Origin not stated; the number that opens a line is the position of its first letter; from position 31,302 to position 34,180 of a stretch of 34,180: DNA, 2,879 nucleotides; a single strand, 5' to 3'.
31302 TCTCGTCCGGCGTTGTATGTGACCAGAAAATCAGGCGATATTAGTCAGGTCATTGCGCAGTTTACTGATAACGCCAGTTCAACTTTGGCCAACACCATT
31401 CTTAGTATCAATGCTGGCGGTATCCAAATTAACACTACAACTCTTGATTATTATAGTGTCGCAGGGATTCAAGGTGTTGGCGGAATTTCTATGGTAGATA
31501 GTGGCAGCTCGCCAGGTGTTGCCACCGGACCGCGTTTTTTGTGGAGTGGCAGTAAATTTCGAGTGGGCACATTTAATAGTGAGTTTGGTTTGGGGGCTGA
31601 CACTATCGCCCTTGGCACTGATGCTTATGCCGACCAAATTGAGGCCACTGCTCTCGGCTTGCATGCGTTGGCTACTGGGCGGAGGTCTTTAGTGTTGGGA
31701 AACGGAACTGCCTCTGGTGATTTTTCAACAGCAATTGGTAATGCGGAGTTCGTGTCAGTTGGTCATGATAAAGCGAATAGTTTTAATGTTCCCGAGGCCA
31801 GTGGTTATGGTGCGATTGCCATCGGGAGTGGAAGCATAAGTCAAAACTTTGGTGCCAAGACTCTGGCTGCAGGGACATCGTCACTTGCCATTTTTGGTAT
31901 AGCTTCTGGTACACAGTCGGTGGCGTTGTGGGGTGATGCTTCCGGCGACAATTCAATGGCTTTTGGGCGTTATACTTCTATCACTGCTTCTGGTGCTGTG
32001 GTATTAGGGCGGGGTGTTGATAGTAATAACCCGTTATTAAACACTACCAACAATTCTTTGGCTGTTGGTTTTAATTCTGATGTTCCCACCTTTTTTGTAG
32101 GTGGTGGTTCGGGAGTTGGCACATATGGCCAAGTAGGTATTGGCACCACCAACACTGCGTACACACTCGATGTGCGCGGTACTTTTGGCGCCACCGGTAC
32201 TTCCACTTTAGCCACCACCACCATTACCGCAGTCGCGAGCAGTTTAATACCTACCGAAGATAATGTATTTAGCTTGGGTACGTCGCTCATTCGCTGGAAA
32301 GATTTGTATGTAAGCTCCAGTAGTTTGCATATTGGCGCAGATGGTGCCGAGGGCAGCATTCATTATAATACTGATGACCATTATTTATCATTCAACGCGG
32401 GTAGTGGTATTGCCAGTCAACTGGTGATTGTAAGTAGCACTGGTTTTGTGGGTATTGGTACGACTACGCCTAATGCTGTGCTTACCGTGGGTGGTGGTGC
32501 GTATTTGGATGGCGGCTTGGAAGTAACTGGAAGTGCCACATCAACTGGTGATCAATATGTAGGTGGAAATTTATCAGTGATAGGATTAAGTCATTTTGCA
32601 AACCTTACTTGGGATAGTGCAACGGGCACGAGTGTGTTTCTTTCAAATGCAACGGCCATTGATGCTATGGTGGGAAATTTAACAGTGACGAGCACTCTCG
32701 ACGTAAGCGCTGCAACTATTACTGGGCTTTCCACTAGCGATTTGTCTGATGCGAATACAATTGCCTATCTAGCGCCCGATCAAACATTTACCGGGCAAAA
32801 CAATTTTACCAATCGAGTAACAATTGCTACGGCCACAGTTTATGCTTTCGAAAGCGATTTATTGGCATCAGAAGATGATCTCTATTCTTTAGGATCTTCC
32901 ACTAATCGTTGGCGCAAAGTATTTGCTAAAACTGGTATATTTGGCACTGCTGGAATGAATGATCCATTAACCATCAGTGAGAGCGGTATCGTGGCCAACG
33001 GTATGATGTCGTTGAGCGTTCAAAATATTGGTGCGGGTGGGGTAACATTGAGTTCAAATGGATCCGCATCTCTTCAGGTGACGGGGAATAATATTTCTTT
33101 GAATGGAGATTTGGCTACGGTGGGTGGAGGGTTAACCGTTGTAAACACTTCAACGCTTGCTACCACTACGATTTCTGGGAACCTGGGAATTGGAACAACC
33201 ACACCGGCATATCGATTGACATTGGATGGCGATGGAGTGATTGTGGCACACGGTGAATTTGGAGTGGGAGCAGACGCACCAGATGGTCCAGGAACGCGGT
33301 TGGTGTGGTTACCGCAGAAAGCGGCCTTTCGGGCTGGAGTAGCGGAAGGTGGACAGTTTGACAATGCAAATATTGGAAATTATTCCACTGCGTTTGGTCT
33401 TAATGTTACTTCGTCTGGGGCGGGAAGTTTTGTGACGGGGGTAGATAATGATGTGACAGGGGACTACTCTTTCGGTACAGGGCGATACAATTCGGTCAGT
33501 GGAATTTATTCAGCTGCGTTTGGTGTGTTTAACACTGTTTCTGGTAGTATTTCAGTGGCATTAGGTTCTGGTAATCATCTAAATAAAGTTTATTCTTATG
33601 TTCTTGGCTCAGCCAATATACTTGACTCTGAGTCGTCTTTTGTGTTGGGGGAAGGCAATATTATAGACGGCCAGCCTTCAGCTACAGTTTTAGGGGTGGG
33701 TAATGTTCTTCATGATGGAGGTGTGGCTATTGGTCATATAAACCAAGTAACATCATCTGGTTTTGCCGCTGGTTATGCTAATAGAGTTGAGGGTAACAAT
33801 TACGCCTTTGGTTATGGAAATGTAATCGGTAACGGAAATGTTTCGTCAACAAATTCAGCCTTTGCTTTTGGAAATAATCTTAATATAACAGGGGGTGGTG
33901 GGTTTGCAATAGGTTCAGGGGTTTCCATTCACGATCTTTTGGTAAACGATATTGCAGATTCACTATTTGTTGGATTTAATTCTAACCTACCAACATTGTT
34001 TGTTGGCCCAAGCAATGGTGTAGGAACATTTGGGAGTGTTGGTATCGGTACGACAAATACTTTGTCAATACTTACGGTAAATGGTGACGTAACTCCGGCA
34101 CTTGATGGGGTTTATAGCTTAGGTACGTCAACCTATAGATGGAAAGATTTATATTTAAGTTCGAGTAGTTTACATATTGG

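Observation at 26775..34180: Giant ORF absent from the supplied ORF track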

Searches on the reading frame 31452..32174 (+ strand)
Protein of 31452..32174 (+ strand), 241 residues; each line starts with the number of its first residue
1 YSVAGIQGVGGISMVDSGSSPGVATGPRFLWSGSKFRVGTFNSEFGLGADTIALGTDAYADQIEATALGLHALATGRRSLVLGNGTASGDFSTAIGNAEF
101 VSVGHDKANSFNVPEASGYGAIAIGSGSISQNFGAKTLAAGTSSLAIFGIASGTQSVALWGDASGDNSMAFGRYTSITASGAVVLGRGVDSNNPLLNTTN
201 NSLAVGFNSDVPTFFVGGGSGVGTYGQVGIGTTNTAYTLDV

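Call 21: search_protein_families(library=pfam, proteins=[window:31452-32174:+], max_evalue=1)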
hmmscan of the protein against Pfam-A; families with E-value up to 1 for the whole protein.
window:31452-32174:+ (241 aa): 1 family
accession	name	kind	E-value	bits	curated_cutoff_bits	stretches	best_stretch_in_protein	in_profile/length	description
PF05658.19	YadA_head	-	1.1e-11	45.2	25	5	48-70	3-25/27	YadA head domain repeat (2 copies)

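Call 44: search_solved_structures(query=window:31452-32174:+, max_evalue=1, show_alignments=1)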
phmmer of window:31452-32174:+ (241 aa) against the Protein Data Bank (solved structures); distinct sequences matched with E-value up to 1: 1.
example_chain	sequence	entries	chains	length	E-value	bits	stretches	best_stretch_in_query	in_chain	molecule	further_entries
7o23_A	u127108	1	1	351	0.099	15.6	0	47-187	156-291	Autotransporter adhesin BpaC,Autotransporter adhesin BpaC,General control transcription fa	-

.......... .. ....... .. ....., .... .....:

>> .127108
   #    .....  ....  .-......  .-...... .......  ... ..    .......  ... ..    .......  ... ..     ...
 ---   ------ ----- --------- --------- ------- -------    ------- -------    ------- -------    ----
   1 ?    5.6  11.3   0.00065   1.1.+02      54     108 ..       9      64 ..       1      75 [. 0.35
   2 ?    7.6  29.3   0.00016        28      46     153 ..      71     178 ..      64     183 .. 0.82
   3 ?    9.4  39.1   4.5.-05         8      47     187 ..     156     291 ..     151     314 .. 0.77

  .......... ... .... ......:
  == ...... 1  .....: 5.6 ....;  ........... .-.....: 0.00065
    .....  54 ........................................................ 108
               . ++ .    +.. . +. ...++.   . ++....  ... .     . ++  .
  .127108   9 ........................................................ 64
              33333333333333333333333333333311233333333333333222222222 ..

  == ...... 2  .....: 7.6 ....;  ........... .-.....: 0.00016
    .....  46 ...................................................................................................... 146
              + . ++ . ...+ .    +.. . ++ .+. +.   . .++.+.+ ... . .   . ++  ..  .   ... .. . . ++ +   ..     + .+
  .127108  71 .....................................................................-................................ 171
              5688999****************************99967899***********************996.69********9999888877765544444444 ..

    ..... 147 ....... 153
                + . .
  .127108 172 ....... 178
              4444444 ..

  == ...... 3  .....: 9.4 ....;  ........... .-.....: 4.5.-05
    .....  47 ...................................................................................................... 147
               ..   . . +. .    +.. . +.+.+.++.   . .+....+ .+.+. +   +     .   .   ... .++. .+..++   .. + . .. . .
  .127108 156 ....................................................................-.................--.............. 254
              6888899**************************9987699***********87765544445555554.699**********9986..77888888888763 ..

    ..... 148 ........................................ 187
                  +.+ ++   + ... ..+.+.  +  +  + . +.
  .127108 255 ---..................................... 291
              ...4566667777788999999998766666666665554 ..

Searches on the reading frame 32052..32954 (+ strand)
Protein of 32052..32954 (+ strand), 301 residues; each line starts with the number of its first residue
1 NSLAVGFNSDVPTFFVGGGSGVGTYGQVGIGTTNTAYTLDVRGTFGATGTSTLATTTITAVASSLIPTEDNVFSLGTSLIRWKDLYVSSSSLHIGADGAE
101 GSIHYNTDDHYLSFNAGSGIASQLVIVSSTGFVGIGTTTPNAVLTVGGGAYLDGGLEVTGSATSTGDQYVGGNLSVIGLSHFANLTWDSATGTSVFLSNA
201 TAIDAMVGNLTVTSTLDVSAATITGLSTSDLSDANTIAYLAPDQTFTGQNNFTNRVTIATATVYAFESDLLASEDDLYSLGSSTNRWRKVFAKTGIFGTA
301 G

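Call 21: search_protein_families(library=pfam, proteins=[window:32052-32954:+], max_evalue=1)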
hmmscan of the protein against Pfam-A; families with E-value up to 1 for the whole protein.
window:32052-32954:+ (301 aa): 1 family
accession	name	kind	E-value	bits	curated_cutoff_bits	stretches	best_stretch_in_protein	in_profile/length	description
PF12219.14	End_tail_spike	-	7.7e-05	23.3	25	1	246-295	106-156/160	Catalytic domain of bacteriophage endosialidase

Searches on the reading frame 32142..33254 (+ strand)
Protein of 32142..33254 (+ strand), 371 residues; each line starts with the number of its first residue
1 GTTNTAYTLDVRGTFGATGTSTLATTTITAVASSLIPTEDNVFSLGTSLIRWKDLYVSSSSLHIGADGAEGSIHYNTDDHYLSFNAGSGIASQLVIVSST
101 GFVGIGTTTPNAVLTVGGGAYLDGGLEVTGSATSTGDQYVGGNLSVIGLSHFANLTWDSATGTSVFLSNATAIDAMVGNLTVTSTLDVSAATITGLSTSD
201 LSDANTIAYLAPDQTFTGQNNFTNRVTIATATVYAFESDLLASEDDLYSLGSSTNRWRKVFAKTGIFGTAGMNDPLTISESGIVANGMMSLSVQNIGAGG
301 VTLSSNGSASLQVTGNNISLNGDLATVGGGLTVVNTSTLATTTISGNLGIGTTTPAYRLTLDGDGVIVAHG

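Call 104: search_solved_structures(query=window:32142-33254:+, max_evalue=10, show_alignments=3)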
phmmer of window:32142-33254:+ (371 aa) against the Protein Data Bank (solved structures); distinct sequences matched with E-value up to 10: 0.

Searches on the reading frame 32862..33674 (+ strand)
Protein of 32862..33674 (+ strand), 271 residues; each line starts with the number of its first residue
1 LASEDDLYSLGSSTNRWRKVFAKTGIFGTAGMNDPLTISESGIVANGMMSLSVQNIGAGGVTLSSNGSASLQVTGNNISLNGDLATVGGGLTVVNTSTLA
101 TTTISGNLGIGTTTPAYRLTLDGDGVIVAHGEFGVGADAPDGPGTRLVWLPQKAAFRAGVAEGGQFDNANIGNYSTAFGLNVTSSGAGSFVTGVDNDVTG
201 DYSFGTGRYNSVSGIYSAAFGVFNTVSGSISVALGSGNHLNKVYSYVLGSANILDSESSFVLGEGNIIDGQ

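Call 21: search_protein_families(library=pfam, proteins=[window:32862-33674:+], max_evalue=1)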
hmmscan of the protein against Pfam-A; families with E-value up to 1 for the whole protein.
window:32862-33674:+ (271 aa): 2 families
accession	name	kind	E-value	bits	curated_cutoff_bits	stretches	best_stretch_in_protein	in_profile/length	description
PF21300.2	LbR_Ice_bind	-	0.013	16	30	2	167-228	36-97/97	Grass antifreeze beta roll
PF05658.19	YadA_head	-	0.36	11.7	25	1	213-237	2-26/27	YadA head domain repeat (2 copies)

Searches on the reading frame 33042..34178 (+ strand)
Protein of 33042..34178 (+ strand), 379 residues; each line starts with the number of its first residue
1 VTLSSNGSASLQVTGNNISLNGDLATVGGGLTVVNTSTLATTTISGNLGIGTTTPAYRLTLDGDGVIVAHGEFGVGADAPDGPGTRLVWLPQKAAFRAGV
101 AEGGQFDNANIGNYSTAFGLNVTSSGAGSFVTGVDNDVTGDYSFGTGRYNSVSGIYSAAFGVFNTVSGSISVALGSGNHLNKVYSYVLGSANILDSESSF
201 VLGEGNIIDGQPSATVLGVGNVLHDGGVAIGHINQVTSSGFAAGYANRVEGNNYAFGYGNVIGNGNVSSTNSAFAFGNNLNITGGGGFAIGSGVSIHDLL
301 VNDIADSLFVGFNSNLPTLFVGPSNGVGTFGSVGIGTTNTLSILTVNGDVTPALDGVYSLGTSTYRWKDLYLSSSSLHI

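Call 78: search_solved_structures(query=A5, max_evalue=1)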
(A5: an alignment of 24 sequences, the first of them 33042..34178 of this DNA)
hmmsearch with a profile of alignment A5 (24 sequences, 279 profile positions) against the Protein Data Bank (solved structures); distinct sequences matched with E-value up to 1: 18.
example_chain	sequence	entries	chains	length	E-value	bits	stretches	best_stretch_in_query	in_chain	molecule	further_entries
7o23_A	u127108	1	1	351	3.3e-36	128.4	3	94-235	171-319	Autotransporter adhesin BpaC,Autotransporter adhesin BpaC,General control transcription fa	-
9u93_C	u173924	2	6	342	1.4e-24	90.3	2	94-181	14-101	Fusobacterium nucleatum CbpF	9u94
9gh4_A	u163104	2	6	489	4.7e-18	68.9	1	79-268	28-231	Cell surface protein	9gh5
3pr7_A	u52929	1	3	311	1.6e-17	67.1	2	101-245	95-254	UspA1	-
3s6l_A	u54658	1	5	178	3.6e-15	59.4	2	94-189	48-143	Hep_Hag family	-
3ntn_A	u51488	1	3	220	2e-14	57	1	90-259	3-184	UspA1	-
1p9h_A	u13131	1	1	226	7e-11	45.4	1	99-230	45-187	Invasin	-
3wp8_A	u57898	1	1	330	7.7e-11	45.2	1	89-232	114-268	Trimeric autotransporter adhesin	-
2xqh_A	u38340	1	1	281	3.6e-09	39.7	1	103-244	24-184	IMMUNOGLOBULIN-BINDING PROTEIN EIBD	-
3ult_A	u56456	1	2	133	1.5e-07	34.4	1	105-212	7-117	Ice recrystallization inhibition protein-like protein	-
2yo0_A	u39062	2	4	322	2.7e-05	27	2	115-175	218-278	GENERAL CONTROL PROTEIN GCN4, PUTATIVE INNER MEMBRANE PROTEIN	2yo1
8ond_A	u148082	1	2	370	8.9e-05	25.3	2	4-55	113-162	bd2133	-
3hm4_A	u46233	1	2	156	0.0045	19.7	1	130-230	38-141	Chemotaxis protein CheX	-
2yo3_A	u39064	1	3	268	0.012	18.3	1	101-215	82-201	GENERAL CONTROL PROTEIN GCN4, PUTATIVE INNER MEMBRANE PROTEIN, GENERAL CONTROL PROTEIN GCN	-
3h4y_A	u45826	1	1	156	0.074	15.7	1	130-228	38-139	putative chemotaxis protein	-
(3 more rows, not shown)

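Call 84: predict_structure(alignment_id=A5)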
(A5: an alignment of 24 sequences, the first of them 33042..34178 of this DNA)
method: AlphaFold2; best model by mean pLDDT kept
length: 379 residues; sequences in the alignment: 24
mean_pLDDT: 67.7   pTM: 0.60
mean pLDDT of the five models: 67.7, 65.7, 61.7, 61.2, 59.5
residues with pLDDT >= 90: 108; 70-90: 42; 50-70: 139; < 50: 90
segments of 3 or more residues with pLDDT < 50: 1-8, 252-260, 297-343, 345-354
pLDDT, mean of each block of 10 residues (from residue 1): 47 60 53 53 53 55 70 86 89 95 92 98 98 98 98 98 98 97 93 87 80 64 62 60 56 36 59 63 67 53 40 40 36 36 41 47 59 54
secondary structure, 60 per line:
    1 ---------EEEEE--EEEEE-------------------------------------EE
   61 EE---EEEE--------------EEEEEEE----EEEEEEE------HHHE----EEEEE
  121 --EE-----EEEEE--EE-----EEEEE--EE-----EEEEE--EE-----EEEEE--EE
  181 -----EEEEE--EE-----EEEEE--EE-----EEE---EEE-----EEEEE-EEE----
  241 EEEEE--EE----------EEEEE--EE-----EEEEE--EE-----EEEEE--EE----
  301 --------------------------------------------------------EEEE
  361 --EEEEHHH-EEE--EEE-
elements in order: E10-14 E17-21 E59-62 E66-69 E84-90 E95-101 E116-120 E130-134 E144-148 E158-162 E172-176 E186-190 E200-204 E214-216 E220-222 E228-232 E234-236 E241-245 E260-264 E274-278 E288-292 E357-360 E363-366 E371-373 E376-378

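Call 88: fold_search(model_id=the predicted structure, library=pdb)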
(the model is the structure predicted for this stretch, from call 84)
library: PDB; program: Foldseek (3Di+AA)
matches with E <= 10: 95; with E <= 0.001: 3
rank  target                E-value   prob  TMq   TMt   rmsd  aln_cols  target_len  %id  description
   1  7o23                  1.1e-05  1.00  0.35  0.40   5.3       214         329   27  C-terminal head domain of the trimeric autotransporter adhesin BpaC from Burkholderia pseudomallei fused to a GCN4 ancho (released 2022-06-29)
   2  9gh5_A                2.8e-04  1.00  0.35  0.51   7.6       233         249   22  Complex of Fusobacterium nucleatum CbpF with human CEACAM1 (released 2025-04-02)
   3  9gh4_A                2.9e-04  1.00  0.34  0.49   8.6       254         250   18  Fusobacterium nucleatum adhesin CbpF (released 2025-04-02)
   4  9u93_A                1.0e-03  1.00  0.40  0.56   8.0       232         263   22  Cryo-EM structure of Fusobacterium nucleatum CbpF in complex with human CEACAM5 (released 2025-09-03)
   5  3wp8                  3.3e-03  1.00  0.22  0.26   6.0       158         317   19  Acinetobacter sp. Tol 5 AtaA C-terminal Ylhead fused to GCN4 adaptors (Chead) (released 2015-03-04)
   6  3s6l_B                1.8e-02  1.00  0.26  0.60   2.3       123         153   20  Crystal structure of a YadA-like head domain of the trimeric autotransporter adhesin BoaA from Burkholderia pseudomall (released 2011-06-22)
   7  2v0h                  2.3e-02  0.66  0.18  0.16  12.7       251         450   11  Characterization of Substrate Binding and Catalysis of the Potential Antibacterial Target N-acetylglucosamine-1-phosphat (released 2008-01-15)
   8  3pr7_A                2.4e-02  1.00  0.41  0.53   4.6       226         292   22  Multi-functional and mechanosensitive receptor binding activity of the Moraxella catarrhalis adhesin UspA1 (released 2011-09-07)
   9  3ntn_B                5.4e-02  1.00  0.24  0.42   3.3       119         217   28  Crystal Structure of UspA1 head and neck domain from Moraxella catarrhalis (released 2011-07-06)
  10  3s6l_A                5.6e-02  1.00  0.26  0.60   3.5       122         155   21  Crystal structure of a YadA-like head domain of the trimeric autotransporter adhesin BoaA from Burkholderia pseudomall (released 2011-06-22)
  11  3tio_B                5.9e-02  0.14  0.10  0.16  11.8       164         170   12  Crystal structures of yrdA from Escherichia coli, a homologous protein of gamma-class carbonic anhydrase, show possibl (released 2012-08-01)
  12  3s6l_D                6.2e-02  1.00  0.24  0.50   4.9       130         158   22  Crystal structure of a YadA-like head domain of the trimeric autotransporter adhesin BoaA from Burkholderia pseudomall (released 2011-06-22)
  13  3s6l_E                6.5e-02  1.00  0.23  0.49   5.4       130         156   21  Crystal structure of a YadA-like head domain of the trimeric autotransporter adhesin BoaA from Burkholderia pseudomall (released 2011-06-22)
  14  4aaw                  6.8e-02  0.30  0.15  0.14  12.0       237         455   10  S.pneumoniae GlmU in complex with an antibacterial inhibitor (released 2012-02-15)
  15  4k6r                  7.9e-02  0.20  0.14  0.12  12.6       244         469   12  Crystal structure of GlmU in complex with ATP (released 2014-04-16)
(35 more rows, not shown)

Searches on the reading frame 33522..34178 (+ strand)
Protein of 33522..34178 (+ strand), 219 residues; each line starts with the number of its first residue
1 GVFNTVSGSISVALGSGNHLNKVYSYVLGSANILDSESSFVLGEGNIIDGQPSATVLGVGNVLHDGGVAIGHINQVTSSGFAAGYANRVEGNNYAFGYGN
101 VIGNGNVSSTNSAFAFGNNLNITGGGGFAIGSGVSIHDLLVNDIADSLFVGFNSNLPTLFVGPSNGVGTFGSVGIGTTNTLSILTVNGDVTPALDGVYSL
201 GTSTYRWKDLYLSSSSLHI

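Call 21: search_protein_families(library=pfam, proteins=[window:33522-34178:+], max_evalue=1)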
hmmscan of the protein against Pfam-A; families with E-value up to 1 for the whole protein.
window:33522-34178:+ (219 aa): 1 family
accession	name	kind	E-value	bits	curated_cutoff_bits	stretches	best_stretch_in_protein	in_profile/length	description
PF12219.14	End_tail_spike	-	0.021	15.3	25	1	183-216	124-157/160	Catalytic domain of bacteriophage endosialidase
